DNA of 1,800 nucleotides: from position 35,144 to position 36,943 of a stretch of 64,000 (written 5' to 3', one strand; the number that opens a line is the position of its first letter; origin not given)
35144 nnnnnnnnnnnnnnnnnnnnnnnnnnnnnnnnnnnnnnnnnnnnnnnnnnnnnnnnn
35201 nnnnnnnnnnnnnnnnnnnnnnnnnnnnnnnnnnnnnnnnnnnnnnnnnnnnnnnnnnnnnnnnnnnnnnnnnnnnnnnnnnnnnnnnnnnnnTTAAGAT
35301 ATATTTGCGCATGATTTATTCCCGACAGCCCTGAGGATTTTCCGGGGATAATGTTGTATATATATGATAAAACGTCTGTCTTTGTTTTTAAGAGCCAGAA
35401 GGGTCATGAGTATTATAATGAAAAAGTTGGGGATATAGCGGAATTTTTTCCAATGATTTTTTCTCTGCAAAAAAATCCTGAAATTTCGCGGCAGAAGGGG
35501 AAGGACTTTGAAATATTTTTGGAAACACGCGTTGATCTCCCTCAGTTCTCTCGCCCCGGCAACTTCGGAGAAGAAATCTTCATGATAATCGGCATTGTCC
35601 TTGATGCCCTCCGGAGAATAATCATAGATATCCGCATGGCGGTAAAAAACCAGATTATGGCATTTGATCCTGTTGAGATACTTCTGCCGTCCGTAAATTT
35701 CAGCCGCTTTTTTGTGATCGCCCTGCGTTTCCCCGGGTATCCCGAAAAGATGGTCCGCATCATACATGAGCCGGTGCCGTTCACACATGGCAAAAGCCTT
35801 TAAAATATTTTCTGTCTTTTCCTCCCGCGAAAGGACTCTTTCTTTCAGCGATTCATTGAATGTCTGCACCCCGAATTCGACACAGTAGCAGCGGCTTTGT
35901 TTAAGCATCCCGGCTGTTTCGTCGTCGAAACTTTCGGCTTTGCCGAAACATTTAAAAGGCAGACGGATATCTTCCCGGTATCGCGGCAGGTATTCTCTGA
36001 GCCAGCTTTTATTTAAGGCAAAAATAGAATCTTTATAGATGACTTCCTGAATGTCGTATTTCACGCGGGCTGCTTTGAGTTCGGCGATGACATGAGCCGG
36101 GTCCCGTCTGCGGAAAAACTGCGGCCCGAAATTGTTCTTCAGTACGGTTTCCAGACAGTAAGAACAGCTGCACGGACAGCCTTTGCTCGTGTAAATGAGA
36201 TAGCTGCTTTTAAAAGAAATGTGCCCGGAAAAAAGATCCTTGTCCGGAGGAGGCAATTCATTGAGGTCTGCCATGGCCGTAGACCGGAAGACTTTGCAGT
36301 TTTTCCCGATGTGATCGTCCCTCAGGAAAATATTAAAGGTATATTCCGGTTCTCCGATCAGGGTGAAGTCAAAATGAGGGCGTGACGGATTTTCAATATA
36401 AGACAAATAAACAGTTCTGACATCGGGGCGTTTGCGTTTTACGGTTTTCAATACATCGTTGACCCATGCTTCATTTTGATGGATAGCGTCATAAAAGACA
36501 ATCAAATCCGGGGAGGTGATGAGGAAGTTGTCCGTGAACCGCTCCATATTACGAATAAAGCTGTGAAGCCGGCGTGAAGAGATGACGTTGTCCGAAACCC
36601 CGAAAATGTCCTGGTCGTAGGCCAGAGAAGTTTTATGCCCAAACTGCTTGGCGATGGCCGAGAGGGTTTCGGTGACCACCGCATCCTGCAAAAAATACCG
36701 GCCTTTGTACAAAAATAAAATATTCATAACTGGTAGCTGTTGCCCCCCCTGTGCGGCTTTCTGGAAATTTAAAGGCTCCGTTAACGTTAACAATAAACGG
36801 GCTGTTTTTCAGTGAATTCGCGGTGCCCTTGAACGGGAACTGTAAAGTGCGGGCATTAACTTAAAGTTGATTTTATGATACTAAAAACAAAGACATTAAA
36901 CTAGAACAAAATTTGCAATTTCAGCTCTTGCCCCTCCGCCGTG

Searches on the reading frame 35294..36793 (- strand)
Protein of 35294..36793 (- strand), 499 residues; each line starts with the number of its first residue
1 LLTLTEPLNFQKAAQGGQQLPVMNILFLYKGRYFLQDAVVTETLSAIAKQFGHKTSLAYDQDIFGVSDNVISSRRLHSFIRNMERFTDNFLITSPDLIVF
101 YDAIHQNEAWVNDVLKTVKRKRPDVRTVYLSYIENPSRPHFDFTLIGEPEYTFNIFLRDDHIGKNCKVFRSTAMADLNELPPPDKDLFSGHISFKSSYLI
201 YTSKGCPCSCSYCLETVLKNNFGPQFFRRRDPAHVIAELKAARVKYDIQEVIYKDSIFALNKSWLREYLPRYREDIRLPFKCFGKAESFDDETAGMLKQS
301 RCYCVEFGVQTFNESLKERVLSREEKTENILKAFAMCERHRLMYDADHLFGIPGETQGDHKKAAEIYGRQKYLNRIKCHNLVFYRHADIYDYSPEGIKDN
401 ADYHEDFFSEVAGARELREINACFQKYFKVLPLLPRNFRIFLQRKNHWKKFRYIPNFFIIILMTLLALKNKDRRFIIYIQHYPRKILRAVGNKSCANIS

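Call 4: search_protein_families(library=pfam, proteins=[window:35294-36793:-])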
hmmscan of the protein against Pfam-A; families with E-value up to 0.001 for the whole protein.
window:35294-36793:- (499 aa): 1 family
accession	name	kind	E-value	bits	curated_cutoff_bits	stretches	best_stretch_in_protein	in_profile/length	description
PF04055.27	Radical_SAM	-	1.1e-06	29.4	29.5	1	201-364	2-163/166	Radical SAM superfamily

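Call 16: search_protein_families(library=ncbifam, proteins=[window:35294-36793:-], max_evalue=0.00001)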
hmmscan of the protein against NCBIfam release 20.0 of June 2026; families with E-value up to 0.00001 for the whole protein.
window:35294-36793:- (499 aa): 10 families
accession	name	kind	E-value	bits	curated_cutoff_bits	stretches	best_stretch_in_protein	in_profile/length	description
TIGR04072.2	rSAM_ladder_B12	equivalog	1.1e-15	57.2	360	1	141-358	121-337/443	lipid biosynthesis B12-binding/radical SAM protein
TIGR03471.1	HpnJ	equivalog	1.9e-13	50.1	577.6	1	197-365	196-360/472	hopanoid biosynthesis associated radical SAM protein HpnJ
TIGR04013.1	B12_SAM_MJ_1487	hypoth_equivalog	7.3e-12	44.8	251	0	139-220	90-174/382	TIGR04013 family B12-binding domain/radical SAM domain-containing protein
TIGR04385.1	B12_rSAM_cofa1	equivalog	7.1e-11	42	450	1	197-364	195-358/438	B12 lower ligand biosynthesis radical SAM protein BzaD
TIGR04479.1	bcpD_PhpK_rSAM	subfamily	1.3e-09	37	600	1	194-359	238-398/504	PhpK family radical SAM P-methyltransferase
NF050148.1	rSAM_ApyD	equivalog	6.2e-09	34.8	750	1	175-440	177-442/645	RiPP biosynthesis radical SAM protein ApyD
TIGR04428.1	B12_rSAM_trp_MT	equivalog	3e-08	32.5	500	1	200-361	219-389/558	tryptophan 2-C-methyltransferase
NF038361.1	rSAM_Sden_1168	equivalog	6.2e-08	31.6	575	1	197-363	282-444/560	Sden_1168 family B12-binding radical SAM P-methyltransferase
TIGR03975.1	rSAM_ocin_1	subfamily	1.2e-07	30.7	281.85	1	163-366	220-426/606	RiPP maturation radical SAM C-methyltransferase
TIGR04295.1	B12_rSAM_oligo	hypoth_equivalog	2.9e-07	29.5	400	1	201-323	204-315/422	TIGR04295 family B12-binding domain-containing radical SAM protein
